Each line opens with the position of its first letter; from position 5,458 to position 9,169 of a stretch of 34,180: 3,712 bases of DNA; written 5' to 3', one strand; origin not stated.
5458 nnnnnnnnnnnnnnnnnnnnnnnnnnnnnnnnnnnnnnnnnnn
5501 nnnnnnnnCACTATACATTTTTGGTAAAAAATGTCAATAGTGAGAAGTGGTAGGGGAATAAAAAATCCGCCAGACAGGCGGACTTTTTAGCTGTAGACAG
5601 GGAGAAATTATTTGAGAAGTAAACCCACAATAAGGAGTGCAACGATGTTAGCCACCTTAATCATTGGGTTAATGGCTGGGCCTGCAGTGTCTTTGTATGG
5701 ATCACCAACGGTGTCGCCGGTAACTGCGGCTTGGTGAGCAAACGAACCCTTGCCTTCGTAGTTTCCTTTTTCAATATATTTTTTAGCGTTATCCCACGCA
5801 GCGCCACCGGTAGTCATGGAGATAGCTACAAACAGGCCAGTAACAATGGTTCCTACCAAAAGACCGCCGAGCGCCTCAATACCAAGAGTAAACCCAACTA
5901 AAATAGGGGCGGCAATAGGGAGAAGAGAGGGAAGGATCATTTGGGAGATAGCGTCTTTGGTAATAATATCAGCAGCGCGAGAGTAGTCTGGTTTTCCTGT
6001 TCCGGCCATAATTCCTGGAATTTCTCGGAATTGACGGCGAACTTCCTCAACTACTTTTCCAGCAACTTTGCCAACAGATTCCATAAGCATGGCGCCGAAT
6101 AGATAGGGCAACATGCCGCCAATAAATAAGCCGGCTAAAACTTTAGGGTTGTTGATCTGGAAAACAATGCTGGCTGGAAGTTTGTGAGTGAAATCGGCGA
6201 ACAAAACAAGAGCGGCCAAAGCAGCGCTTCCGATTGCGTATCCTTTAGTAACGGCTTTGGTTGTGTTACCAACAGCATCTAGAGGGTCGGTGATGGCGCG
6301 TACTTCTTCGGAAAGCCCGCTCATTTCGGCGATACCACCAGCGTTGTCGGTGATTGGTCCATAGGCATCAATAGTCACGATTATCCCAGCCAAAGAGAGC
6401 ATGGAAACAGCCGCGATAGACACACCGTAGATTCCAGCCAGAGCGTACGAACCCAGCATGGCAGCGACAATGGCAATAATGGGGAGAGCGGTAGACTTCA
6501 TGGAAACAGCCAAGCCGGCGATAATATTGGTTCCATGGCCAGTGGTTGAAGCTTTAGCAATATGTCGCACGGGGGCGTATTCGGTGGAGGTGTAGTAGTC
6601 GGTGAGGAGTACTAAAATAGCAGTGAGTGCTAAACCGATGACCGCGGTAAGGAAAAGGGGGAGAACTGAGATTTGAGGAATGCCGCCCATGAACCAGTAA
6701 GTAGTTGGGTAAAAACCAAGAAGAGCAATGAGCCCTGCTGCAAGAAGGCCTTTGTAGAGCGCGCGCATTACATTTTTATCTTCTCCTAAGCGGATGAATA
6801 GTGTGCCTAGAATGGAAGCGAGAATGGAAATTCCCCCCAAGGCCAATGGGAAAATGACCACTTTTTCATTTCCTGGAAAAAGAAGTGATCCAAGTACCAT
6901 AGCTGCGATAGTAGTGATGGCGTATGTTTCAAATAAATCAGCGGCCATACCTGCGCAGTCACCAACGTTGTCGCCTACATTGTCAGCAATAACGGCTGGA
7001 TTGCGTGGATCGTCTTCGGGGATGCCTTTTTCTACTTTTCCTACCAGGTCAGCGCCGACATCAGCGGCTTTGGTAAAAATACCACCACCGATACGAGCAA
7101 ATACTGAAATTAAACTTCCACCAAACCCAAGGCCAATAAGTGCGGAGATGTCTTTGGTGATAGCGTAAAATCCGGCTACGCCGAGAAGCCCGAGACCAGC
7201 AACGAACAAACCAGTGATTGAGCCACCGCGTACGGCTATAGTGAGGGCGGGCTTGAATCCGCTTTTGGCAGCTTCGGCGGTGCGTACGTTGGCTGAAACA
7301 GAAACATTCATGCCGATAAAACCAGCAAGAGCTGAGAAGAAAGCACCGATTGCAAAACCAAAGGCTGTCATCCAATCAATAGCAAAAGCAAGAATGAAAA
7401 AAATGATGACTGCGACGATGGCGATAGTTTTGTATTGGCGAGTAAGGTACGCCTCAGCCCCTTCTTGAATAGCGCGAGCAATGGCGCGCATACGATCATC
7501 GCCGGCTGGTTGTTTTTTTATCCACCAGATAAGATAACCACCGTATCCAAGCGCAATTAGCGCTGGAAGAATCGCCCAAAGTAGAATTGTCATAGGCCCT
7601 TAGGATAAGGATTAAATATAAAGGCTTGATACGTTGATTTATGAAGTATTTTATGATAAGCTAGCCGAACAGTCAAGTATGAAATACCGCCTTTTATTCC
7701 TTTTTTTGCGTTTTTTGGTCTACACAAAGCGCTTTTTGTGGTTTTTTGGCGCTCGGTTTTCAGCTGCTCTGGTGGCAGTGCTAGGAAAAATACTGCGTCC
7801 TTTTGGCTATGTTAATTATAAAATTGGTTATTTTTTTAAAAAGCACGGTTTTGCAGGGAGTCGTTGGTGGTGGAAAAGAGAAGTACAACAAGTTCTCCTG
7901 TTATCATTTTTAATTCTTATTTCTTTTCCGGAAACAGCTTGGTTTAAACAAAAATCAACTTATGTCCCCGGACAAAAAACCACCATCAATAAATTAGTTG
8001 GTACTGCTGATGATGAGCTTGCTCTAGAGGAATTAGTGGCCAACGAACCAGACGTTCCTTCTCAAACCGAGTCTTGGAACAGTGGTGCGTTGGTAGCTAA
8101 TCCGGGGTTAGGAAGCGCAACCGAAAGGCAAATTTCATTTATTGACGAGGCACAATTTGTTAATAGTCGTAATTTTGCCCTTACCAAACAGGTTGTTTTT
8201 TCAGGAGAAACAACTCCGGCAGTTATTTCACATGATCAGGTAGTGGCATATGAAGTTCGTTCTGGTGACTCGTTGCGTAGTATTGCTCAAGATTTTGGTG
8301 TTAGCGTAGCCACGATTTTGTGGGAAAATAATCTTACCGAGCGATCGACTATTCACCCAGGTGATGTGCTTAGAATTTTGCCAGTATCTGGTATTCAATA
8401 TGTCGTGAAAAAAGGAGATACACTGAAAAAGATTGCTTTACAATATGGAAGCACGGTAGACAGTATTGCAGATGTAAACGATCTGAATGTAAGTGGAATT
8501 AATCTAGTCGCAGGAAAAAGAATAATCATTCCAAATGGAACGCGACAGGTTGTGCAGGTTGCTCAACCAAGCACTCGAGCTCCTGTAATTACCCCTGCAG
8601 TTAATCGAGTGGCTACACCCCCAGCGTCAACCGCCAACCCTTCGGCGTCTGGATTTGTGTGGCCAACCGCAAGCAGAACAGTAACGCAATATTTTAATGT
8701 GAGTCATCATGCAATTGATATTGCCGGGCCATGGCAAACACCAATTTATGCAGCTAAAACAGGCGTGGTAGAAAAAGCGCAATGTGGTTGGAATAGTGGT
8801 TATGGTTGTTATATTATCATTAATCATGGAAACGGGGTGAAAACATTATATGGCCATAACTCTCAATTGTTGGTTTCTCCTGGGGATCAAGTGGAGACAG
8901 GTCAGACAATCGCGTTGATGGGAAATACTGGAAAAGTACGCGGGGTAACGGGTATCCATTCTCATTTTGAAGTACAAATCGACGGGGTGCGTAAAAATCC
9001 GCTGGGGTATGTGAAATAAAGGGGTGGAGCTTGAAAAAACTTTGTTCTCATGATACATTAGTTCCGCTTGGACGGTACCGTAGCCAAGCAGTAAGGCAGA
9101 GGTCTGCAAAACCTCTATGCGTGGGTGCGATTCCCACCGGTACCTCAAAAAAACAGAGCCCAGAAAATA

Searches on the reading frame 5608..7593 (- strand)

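Call 28: search_protein_families(library=pfam, proteins=[window:5608-7593:-], max_evalue=0.001)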
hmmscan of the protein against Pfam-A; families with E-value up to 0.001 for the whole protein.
window:5608-7593:- (661 aa): 1 family
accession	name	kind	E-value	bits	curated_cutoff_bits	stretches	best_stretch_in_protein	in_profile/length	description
PF03030.21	H_PPase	-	2e-269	896.1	29.7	1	12-655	1-645/645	Inorganic H+ pyrophosphatase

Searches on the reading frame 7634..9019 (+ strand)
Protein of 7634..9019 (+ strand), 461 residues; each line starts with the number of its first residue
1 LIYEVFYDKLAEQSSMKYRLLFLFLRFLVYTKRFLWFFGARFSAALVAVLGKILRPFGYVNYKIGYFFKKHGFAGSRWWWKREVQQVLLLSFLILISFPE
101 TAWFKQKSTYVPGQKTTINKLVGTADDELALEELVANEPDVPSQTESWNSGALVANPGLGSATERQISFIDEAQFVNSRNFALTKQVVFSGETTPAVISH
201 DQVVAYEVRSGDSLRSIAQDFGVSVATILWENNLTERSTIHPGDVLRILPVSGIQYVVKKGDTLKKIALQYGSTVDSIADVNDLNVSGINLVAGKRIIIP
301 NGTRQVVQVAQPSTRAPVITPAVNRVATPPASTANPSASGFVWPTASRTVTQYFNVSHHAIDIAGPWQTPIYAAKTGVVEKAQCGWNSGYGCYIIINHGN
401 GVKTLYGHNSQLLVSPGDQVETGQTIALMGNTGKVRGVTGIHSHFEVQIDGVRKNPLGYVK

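Call 28: search_protein_families(library=pfam, proteins=[window:7634-9019:+], max_evalue=0.001)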
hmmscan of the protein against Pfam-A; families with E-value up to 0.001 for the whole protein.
window:7634-9019:+ (461 aa): 5 families
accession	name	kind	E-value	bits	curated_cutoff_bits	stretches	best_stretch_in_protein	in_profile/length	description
PF01551.29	Peptidase_M23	-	2.7e-27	95.2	28.7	1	357-456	2-96/96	Peptidase family M23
PF01476.26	LysM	-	2.8e-25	88.4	20.9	2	256-300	1-43/43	LysM domain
PF23473.1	LysM3_LYK4_5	-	9.9e-13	48.4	29.3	1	205-242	4-40/48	LYK4/5 LysM3 domain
PF23446.1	LysM1_NFP_LYK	-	8.9e-06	26.9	36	0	212-246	16-51/60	NFP/LYK LysM1 domain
PF23577.1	LysM_RLK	-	0.00084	19.8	27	0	206-229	3-25/44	LysM domain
